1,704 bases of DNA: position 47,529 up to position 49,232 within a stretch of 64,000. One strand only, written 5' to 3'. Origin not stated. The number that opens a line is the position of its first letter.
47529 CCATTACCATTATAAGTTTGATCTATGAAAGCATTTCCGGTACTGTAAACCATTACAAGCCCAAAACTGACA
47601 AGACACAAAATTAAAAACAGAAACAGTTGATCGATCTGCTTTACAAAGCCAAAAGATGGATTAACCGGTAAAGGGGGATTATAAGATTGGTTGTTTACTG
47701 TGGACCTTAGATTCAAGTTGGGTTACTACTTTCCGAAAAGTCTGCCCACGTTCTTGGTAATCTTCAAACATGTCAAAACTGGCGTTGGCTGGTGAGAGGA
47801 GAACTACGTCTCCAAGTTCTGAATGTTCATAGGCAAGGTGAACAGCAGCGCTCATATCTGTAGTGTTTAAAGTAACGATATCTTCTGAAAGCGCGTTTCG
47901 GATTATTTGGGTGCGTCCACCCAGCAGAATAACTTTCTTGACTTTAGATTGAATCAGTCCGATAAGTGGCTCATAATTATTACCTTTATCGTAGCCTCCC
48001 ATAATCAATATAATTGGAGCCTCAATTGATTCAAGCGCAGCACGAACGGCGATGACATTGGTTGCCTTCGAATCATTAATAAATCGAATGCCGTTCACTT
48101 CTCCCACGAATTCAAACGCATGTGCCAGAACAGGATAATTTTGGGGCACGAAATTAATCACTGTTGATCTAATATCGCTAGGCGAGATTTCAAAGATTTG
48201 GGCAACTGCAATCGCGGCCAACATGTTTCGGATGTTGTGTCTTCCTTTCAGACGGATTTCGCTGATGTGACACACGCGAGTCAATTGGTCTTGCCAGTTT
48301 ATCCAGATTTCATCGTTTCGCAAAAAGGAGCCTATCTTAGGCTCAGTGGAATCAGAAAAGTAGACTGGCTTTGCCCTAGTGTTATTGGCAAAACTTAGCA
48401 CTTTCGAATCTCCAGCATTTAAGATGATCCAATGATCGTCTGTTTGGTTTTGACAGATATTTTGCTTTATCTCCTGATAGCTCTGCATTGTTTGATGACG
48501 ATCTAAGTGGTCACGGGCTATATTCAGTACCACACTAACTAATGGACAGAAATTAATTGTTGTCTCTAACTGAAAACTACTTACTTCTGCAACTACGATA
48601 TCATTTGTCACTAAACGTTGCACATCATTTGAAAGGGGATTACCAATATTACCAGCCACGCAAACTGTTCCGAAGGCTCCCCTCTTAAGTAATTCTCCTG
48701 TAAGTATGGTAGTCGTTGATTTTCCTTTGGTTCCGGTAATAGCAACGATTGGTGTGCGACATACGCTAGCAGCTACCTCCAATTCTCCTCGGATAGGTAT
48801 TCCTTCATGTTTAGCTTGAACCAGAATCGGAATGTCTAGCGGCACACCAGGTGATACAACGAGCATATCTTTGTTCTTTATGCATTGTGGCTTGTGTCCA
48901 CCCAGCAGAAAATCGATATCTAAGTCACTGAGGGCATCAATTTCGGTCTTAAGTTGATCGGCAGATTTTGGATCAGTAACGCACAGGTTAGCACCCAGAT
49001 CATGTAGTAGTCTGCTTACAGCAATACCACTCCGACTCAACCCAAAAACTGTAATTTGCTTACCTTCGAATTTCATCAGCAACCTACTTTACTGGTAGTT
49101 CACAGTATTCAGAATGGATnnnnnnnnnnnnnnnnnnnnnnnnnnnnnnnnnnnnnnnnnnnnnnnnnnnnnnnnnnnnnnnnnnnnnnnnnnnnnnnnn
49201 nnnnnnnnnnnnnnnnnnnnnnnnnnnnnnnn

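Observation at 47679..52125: T9SS cargo with HExxH and dockerin repeats inserted immediately upstream of murD; dcw cluster lacks its mraZ-to-mraY half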

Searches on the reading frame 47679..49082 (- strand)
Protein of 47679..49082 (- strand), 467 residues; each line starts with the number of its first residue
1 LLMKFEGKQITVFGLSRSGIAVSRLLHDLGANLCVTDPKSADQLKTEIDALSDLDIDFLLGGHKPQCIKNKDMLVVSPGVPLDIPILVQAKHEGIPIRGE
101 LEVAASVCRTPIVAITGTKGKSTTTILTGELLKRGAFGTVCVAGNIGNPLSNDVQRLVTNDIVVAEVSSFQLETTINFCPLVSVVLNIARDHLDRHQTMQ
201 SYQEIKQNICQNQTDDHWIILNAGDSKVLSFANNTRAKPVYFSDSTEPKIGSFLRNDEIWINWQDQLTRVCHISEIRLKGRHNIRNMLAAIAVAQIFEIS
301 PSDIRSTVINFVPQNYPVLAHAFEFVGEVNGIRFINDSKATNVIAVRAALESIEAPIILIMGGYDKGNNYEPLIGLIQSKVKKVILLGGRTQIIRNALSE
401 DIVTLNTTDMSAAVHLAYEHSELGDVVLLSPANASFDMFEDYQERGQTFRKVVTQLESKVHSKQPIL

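Call 5: search_protein_families(library=pfam, proteins=[window:47679-49082:-], max_evalue=0.01)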
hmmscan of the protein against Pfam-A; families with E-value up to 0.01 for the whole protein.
window:47679-49082:- (467 aa): 3 families
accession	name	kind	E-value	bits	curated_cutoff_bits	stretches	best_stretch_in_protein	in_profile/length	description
PF08245.18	Mur_ligase_M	-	7.3e-26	91.8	24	1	115-294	1-200/200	Mur ligase middle domain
PF02875.26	Mur_ligase_C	-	1.8e-13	51.8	28.4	1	323-432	3-126/127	Mur ligase, glutamate ligase domain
PF21799.2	MurD-like_N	-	6.5e-13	49.2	27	1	8-99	1-88/88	Mur ligase MurD-like, N-terminal domain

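Call 6: search_protein_families(library=ncbifam, proteins=[window:47679-49082:-], max_evalue=0.01)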
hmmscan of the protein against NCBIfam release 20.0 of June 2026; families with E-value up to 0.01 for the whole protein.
window:47679-49082:- (467 aa): 22 families
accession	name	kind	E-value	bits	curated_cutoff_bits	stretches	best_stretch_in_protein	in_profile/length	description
TIGR01087.1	murD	equivalog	1.7e-119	399.8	211.95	1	9-454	1-440/441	UDP-N-acetylmuramoyl-L-alanine--D-glutamate ligase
TIGR01082.1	murC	equivalog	1.2e-30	107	335.1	1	24-337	17-322/449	UDP-N-acetylmuramate--L-alanine ligase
NF053646.1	pMurD1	equivalog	1.7e-26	92.9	610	1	10-430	3-439/465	pseudomurein biosynthesis peptide ligase pMurD1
NF053645.1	pMurC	equivalog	1.1e-25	90.3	560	1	19-238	11-239/492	pseudomurein biosynthesis peptide ligase pMurC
NF053647.1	pMurD2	equivalog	2.8e-22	79.2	550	1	10-248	3-238/405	pseudomurein biosynthesis peptide ligase pMurD2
TIGR01143.1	murF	subfamily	9.7e-20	70.9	288.6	1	108-429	72-403/418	UDP-N-acetylmuramoyl-tripeptide--D-alanyl-D-alanine ligase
TIGR02068.2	cya_phycin_syn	equivalog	1.7e-18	66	850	2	182-315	567-716/862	cyanophycin synthetase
NF010623.0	PRK14016.1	subfamily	2.3e-18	65.7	877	2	182-354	568-754/871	cyanophycin synthetase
NF008896.0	PRK11929.1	equivalog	2.5e-18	65.3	1023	2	111-234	113-256/965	bifunctional UDP-N-acetylmuramoyl-L-alanyl-D-glutamate--2,6-diaminopimelate ligase MurE/UDP-N-acetylmuramoyl-tripeptide--D-alanyl-D-alanine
NF001126.0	PRK00139.1-4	equivalog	4.1e-18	65.2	373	1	111-311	105-326/486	UDP-N-acetylmuramoyl-L-alanyl-D-glutamate--2,6-diaminopimelate ligase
TIGR01085.1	murE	subfamily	1.2e-17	64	257.3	1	111-311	86-316/472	UDP-N-acetylmuramyl-tripeptide synthetase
NF053648.1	pMurE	equivalog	1.7e-13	50.1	600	1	180-313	190-316/464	pseudomurein biosynthesis peptide ligase pMurE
NF001124.0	PRK00139.1-2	equivalog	2.5e-11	43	476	1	111-306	110-330/500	UDP-N-acetylmuramoyl-L-alanyl-D-glutamate--2,6-diaminopimelate ligase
NF001123.0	PRK00139.1-1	equivalog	2.7e-11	42.8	586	1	164-338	179-356/493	UDP-N-acetylmuramoyl-L-alanyl-D-glutamate--2,6-diaminopimelate ligase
NF011171.0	PRK14573.1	equivalog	2.7e-09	35.5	1015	1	46-311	40-300/809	bifunctional UDP-N-acetylmuramate--L-alanine ligase/D-alanine--D-alanine ligase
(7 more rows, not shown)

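Call 15: find_related_loci(query=window:47679-49082:-, collection=genome_contigs, flank=10000)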
Query window:47679-49082:- (467 aa) in genome_contigs; peptide patterns used: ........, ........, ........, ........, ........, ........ (x = any residue, [..] = any of these).
32 stretches matched a pattern; 19 encode a relative of the query (tblastn E <= 1e-3); 19 distinct loci.
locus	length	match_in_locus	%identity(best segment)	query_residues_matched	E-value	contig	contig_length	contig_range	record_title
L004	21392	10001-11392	86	2-465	0e+0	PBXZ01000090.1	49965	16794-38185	MAG: Candidatus Poribacteria bacterium isolate NP41 29708, whole genome shotgun sequence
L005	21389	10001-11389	79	2-464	0e+0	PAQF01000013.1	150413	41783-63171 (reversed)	MAG: Candidatus Poribacteria bacterium isolate SP142 166207, whole genome shotgun sequence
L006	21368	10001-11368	62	3-458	4e-179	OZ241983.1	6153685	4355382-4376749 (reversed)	MAG: Candidatus Poribacteria bacterium isolate 364a25e6-8d4f-453a-8db8-f2b726c437a0 genome assembly, chromosome: 1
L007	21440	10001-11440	51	5-457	2e-145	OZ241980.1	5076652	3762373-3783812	MAG: Candidatus Poribacteria bacterium isolate addb8a48-e40a-4d5d-92e9-c4632a5e54a8 genome assembly, chromosome: 1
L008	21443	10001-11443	51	5-458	2e-142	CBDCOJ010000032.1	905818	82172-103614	MAG: Candidatus Poribacteria bacterium isolate dbd3b75f-bfae-4d18-bb17-8f704a16f2b4 genome assembly, contig: contig_32,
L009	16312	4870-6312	51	5-458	2e-142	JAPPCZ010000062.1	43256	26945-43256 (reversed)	MAG: Candidatus Poribacteria bacterium isolate IRC4_bin_14 NODE_783_length_43256_cov_21.3317, whole genome shotgun seque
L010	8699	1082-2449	41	3-456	9e-102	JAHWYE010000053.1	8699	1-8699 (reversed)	MAG: Nitrospirae bacterium isolate CR_Sed_300A_bin.33 scaffold_83, whole genome shotgun sequence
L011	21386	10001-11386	38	4-458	7e-91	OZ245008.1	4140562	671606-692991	MAG: Nitrospira sp. isolate fa0fee1b-dcfa-4054-a725-c1b6bc8b6ade genome assembly, chromosome: 1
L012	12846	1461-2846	37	2-456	7e-89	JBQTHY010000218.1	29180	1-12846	MAG: Nitrospiraceae bacterium isolate SAR15 c_000000013305, whole genome shotgun sequence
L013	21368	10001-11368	37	4-456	2e-86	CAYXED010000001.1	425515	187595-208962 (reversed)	MAG TPA_asm: uncultured Nitrospiraceae bacterium isolate SRP077602_co4_664 genome assembly, contig: NODE_2_length_425515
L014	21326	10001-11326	37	9-456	2e-79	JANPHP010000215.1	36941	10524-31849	MAG: Bacteroidota bacterium isolate VAR_69_concoct_374_sub VAR_69_k141_2804293, whole genome shotgun sequence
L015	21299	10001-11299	36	9-453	1e-75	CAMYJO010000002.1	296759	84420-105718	MAG: uncultured Gammaproteobacteria bacterium isolate ES_Gamma_034 genome assembly, contig: scaffold_23, whole genome sh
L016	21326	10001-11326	36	9-456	2e-75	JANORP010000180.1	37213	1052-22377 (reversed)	MAG: Bacteroidota bacterium isolate VAR_4_metabat_163 VAR_4_k141_1397765, whole genome shotgun sequence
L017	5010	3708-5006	38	9-447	1e-71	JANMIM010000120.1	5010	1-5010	MAG: Bacteroidota bacterium isolate OTE_70_concoct_362_sub OTE_70_k141_3773052, whole genome shotgun sequence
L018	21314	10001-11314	37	8-447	1e-69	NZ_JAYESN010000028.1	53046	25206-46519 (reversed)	MAG: Lamprobacter sp. isolate SM2E assembly_contig_28, whole genome shotgun sequence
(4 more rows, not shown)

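Call 20: search_protein_families(library=pfam, proteins=[L007:916-2868:+, L007:2865-4433:+, L007:4451-5197:+, L007:5416-7071:+, L007:7218-8450:+, L007:8804-9922:+, L006:9254-9988:+, L006:7795-9135:-, L006:6138-7397:-, L006:5503-6105:-], max_evalue=0.0001)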
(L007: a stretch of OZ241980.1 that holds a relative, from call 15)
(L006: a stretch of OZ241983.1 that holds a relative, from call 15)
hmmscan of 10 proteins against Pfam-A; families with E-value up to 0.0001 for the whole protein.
L007:916-2868:+ (650 aa): 2 families
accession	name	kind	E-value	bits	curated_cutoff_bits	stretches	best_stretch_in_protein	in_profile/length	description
PF00905.27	Transpeptidase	-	9.1e-78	261.9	22.1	1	258-565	1-298/299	Penicillin binding protein transpeptidase domain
PF03717.20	PBP_dimer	-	8.2e-18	65.9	24.4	1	61-185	3-130/180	Penicillin-binding Protein dimerisation domain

L007:2865-4433:+ (522 aa): 3 families
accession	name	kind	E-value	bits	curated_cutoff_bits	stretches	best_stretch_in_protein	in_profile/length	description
PF08245.18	Mur_ligase_M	-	1.3e-54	185.6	24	1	109-333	1-199/200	Mur ligase middle domain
PF02875.26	Mur_ligase_C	-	4.4e-33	115.2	28.4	1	355-485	1-127/127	Mur ligase, glutamate ligase domain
PF01225.30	Mur_ligase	-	9.2e-08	32.8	21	1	22-80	1-58/95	Mur ligase family, catalytic domain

L007:4451-5197:+ (248 aa): 5 families
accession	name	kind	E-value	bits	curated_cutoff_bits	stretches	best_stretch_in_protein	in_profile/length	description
PF00561.26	Abhydrolase_1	-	8.8e-31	107.9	25.8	1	20-117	2-102/245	alpha/beta hydrolase fold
PF12697.13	Abhydrolase_6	-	4.7e-24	86.7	26.3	1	21-235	1-210/217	Alpha/beta hydrolase family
PF12146.15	Hydrolase_4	-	1.3e-14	54.5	27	1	21-201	7-202/239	Serine aminopeptidase, S33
PF08386.16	Abhydrolase_4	-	6e-05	23.6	21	1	189-247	33-91/103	TAP-like protein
PF07819.20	PGAP1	-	8.2e-05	22.9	24.3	0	83-126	90-136/233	PGAP1-like alpha/beta domain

L007:5416-7071:+ (551 aa): 2 families
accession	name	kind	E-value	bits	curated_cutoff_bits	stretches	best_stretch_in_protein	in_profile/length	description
PF08245.18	Mur_ligase_M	-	1.5e-44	152.8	24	1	197-391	1-199/200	Mur ligase middle domain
PF02875.26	Mur_ligase_C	-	5.2e-18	66.5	28.4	1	414-539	1-123/127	Mur ligase, glutamate ligase domain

L007:7218-8450:+ (410 aa): 4 families
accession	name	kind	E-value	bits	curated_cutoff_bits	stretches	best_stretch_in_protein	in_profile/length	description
PF07478.18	Dala_Dala_lig_C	-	9.3e-55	185.7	24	2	148-280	2-131/204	D-ala D-ala ligase C-terminus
PF01820.27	Dala_Dala_lig_N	-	3.9e-33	115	34.6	1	2-130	1-121/121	D-ala D-ala ligase N-terminus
PF02222.28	ATP-grasp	-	2.9e-09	37.3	27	0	151-242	6-89/179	ATP-grasp domain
PF02786.22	CPSase_L_D2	-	2.4e-07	30.9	19.8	1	140-239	1-101/211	Carbamoyl-phosphate synthase L chain, ATP binding domain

L007:8804-9922:+ (372 aa): 2 families
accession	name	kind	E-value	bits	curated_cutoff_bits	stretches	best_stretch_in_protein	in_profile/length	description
PF00953.26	Glycos_transf_4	-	1.3e-32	113.4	27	1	105-295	2-158/160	Glycosyl transferase family 4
PF10555.14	MraY_sig1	-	1.1e-05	25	20.1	1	74-86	1-13/13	Phospho-N-acetylmuramoyl-pentapeptide-transferase signature 1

L006:9254-9988:+ (244 aa): 1 family
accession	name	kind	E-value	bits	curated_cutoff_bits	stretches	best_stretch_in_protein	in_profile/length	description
PF02633.19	Creatininase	-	3.4e-33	115.5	31.3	1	10-238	7-236/238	Creatinine amidohydrolase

L006:7795-9135:- (446 aa): 1 family
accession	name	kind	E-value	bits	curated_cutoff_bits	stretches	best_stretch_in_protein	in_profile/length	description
PF07676.18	PD40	-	6.9e-09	35.9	20.9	0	114-140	3-30/38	WD40-like Beta Propeller Repeat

L006:6138-7397:- (419 aa): 2 families
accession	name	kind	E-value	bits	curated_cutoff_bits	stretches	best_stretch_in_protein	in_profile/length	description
PF13378.12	MR_MLE_C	-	1.2e-23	84.4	29.4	1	135-340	3-219/219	Enolase C-terminal domain-like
PF02746.21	MR_MLE_N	-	1.6e-05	25.6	22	0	89-113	93-117/117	Mandelate racemase / muconate lactonizing enzyme, N-terminal domain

L006:5503-6105:- (200 aa): 2 families
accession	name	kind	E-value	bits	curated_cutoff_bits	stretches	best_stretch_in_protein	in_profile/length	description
PF13578.12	Methyltransf_24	-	3.9e-15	57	26.3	1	51-154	1-105/105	Methyltransferase domain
PF01596.23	Methyltransf_3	-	7.9e-13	48.6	22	1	27-154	25-155/204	O-methyltransferase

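Call 35: find_homologous_proteins(query=L007:8804-9922:+, max_evalue=1e-60)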
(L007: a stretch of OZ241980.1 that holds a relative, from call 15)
Query L007:8804-9922:+ (372 aa): 7966 proteins with E <= 1e-60 among 8000 candidates; the best 120 are listed.
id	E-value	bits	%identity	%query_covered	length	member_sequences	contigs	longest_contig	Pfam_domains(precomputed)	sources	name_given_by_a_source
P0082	1.1e-235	800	96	100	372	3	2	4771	PF00953.27,PF10555.15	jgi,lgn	jgi:phospho-N-acetylmuramoyl-pentapeptide-transferase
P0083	2.7e-225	765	91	100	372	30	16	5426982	PF00953.27,PF10555.15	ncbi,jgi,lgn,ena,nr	ncbi:phospho-N-acetylmuramoyl-pentapeptide-transferase [Candidatus Poribacteria bacterium]|nr:phosph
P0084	2.7e-222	755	90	100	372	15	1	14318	PF00953.27,PF10555.15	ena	-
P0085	5.2e-221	751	90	100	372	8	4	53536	PF00953.27,PF10555.15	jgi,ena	jgi:phospho-N-acetylmuramoyl-pentapeptide-transferase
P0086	6.0e-220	748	89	100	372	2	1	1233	PF00953.27,PF10555.15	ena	-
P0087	8.7e-220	747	89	100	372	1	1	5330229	PF00953.27,PF10555.15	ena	-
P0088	1.6e-219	746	89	100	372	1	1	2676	PF00953.27,PF10555.15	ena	-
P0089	1.9e-218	743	89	100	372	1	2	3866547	PF00953.27,PF10555.15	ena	-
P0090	2.7e-218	742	89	100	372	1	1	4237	PF00953.27,PF10555.15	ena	-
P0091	9.6e-218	741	90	100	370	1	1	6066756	PF00953.27,PF10555.15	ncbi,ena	-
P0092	1.2e-213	727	86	100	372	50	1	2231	PF00953.27,PF10555.15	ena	-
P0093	2.5e-212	723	86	100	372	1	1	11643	PF00953.27,PF10555.15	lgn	-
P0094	1.3e-208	710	86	100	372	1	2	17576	PF00953.27,PF10555.15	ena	-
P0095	5.4e-208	708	85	100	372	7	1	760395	PF00953.27,PF10555.15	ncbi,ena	-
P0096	7.7e-204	695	84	100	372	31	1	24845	PF00953.27,PF10555.15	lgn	-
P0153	2.4e-146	506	62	100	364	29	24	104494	PF00953.27,PF10555.15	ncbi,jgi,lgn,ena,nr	ncbi:phospho-N-acetylmuramoyl-pentapeptide-transferase [Candidatus Poribacteria bacterium]|jgi:phosp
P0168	4.1e-140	485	61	99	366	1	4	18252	PF00953.27,PF10555.15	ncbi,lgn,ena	-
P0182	1.6e-139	483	61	99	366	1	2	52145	PF00953.27,PF10555.15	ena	-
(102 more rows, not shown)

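Call 36: find_encoding_contigs(protein=P0168, flank=10000, max_places=3)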
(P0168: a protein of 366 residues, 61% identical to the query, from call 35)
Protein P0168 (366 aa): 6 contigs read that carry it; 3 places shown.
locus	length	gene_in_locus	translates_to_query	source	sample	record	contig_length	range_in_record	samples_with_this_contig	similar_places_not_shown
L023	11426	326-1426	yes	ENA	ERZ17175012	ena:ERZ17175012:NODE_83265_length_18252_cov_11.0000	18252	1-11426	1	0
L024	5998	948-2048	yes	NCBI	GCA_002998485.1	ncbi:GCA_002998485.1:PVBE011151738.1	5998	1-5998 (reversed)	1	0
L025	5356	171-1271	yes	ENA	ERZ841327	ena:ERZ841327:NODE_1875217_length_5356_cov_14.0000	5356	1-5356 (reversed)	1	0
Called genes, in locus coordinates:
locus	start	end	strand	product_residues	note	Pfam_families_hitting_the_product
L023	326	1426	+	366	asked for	PF10555:MraY_sig1 (weak), PF00953:Glycos_transf_4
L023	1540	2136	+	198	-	PF02545:Maf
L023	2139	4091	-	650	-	PF13623:SurA_N_2 (weak), PF13624:SurA_N_3, PF13145:Rotamase_2, PF00639:Rotamase, PF13616:Rotamase_3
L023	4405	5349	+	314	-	PF00389:2-Hacid_dh (weak), PF03446:NAD_binding_2 (faint), PF02826:2-Hacid_dh_C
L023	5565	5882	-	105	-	PF13176:TPR_7 (faint), PF13428:TPR_14 (faint), PF13174:TPR_6 (faint), PF13181:TPR_8 (faint), PF13424:TPR_12 (faint), PF13431:TPR_17 (faint), PF00515:TPR_1 (weak), PF07719:TPR_2 (weak), +4 more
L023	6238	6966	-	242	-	PF01370:Epimerase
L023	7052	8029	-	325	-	PF08240:ADH_N, PF00107:ADH_zinc_N, PF13602:ADH_zinc_N_2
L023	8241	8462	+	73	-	PF00830:Ribosomal_L28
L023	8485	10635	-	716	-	PF01966:HD, PF13328:HD_4, PF04607:RelA_SpoT, PF02824:TGS, PF19296:RelA_AH, PF28438:RelA_RIS, PF13291:ACT_4, PF01842:ACT (weak), +1 more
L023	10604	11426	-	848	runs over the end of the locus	PF01368:DHH, PF02272:DHHA1, PF17768:RecJ_OB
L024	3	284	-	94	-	?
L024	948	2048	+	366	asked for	PF10555:MraY_sig1 (weak), PF00953:Glycos_transf_4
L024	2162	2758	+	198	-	PF02545:Maf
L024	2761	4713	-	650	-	PF13623:SurA_N_2, PF13624:SurA_N_3, PF13145:Rotamase_2, PF00639:Rotamase, PF13616:Rotamase_3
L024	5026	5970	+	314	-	PF00389:2-Hacid_dh (faint), PF02826:2-Hacid_dh_C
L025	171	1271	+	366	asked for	PF10555:MraY_sig1 (weak), PF00953:Glycos_transf_4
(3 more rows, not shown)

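Call 37: find_encoding_contigs(protein=P0182, flank=10000, max_places=2)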
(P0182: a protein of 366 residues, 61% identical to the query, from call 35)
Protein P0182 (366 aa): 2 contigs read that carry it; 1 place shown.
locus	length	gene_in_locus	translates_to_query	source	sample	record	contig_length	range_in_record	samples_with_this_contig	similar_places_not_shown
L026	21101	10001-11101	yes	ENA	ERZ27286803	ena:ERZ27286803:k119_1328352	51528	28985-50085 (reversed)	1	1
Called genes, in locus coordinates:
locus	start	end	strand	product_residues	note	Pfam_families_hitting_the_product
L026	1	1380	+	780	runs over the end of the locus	PF13646:HEAT_2 (faint)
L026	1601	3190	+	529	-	PF01839:FG-GAP (faint), PF13517:FG-GAP_3, PF07593:UnbV_ASPIC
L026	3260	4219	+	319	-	PF00850:Hist_deacetyl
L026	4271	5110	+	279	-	PF02621:VitK2_biosynth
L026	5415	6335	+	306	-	PF00753:Lactamase_B (weak), PF12706:Lactamase_B_2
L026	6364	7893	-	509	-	PF07728:AAA_5 (faint), PF00004:AAA (weak), PF07724:AAA_2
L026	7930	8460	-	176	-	PF00227:Proteasome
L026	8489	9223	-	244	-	PF00149:Metallophos, PF12850:Metallophos_2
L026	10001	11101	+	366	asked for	PF10555:MraY_sig1 (weak), PF00953:Glycos_transf_4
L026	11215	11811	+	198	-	PF02545:Maf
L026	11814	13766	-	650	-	PF13623:SurA_N_2, PF13624:SurA_N_3, PF13145:Rotamase_2, PF00639:Rotamase, PF13616:Rotamase_3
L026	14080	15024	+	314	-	PF00389:2-Hacid_dh (faint), PF02826:2-Hacid_dh_C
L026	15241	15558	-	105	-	PF13176:TPR_7 (faint), PF13428:TPR_14 (faint), PF13174:TPR_6 (faint), PF13181:TPR_8 (faint), PF13424:TPR_12 (faint), PF13431:TPR_17 (faint), PF00515:TPR_1 (weak), PF07719:TPR_2 (weak), +4 more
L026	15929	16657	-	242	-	PF01370:Epimerase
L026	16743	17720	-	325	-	PF08240:ADH_N, PF00107:ADH_zinc_N, PF13602:ADH_zinc_N_2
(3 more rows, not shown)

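Call 38: find_encoding_contigs(protein=P0153, flank=8000, max_places=4)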
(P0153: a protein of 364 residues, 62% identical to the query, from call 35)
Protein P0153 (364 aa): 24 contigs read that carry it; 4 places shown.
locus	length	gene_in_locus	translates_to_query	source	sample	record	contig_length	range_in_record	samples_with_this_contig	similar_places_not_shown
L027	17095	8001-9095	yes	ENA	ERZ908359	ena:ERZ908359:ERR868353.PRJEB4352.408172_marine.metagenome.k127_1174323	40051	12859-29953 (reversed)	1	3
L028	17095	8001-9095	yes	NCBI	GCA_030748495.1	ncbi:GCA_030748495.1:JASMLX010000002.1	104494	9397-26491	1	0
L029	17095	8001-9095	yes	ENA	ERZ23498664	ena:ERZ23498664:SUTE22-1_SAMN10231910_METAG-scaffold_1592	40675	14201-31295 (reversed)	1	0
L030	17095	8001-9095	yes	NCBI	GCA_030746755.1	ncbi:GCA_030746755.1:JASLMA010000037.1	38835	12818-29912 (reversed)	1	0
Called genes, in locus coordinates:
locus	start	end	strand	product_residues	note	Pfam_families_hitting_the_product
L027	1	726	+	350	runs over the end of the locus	PF01476:LysM, PF23991:DUF7310 (faint)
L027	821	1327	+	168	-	-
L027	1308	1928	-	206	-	PF00406:ADK, PF13207:AAA_17, PF13238:AAA_18 (weak)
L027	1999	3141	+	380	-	PF02595:Gly_kinase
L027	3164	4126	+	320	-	PF13729:TraF_2 (weak)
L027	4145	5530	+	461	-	-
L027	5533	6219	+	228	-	PF00702:Hydrolase, PF13419:HAD_2, PF13242:Hydrolase_like (weak)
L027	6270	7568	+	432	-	PF13432:TPR_16 (weak), PF00515:TPR_1 (weak), PF07719:TPR_2 (weak), PF13414:TPR_11, PF13432:TPR_16 (weak), PF13414:TPR_11 (weak), PF00515:TPR_1 (weak), PF07719:TPR_2 (weak), +18 more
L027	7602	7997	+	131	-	-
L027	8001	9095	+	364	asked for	PF10555:MraY_sig1 (weak), PF00953:Glycos_transf_4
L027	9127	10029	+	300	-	PF01063:Aminotran_4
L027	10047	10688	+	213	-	PF00730:HhH-GPD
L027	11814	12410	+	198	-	PF20581:DUF6785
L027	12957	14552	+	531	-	PF24316:Tli3 (faint), PF13088:BNR_2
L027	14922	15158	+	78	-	-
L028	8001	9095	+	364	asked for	PF10555:MraY_sig1 (weak), PF00953:Glycos_transf_4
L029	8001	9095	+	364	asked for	PF10555:MraY_sig1 (weak), PF00953:Glycos_transf_4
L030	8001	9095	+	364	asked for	PF10555:MraY_sig1 (weak), PF00953:Glycos_transf_4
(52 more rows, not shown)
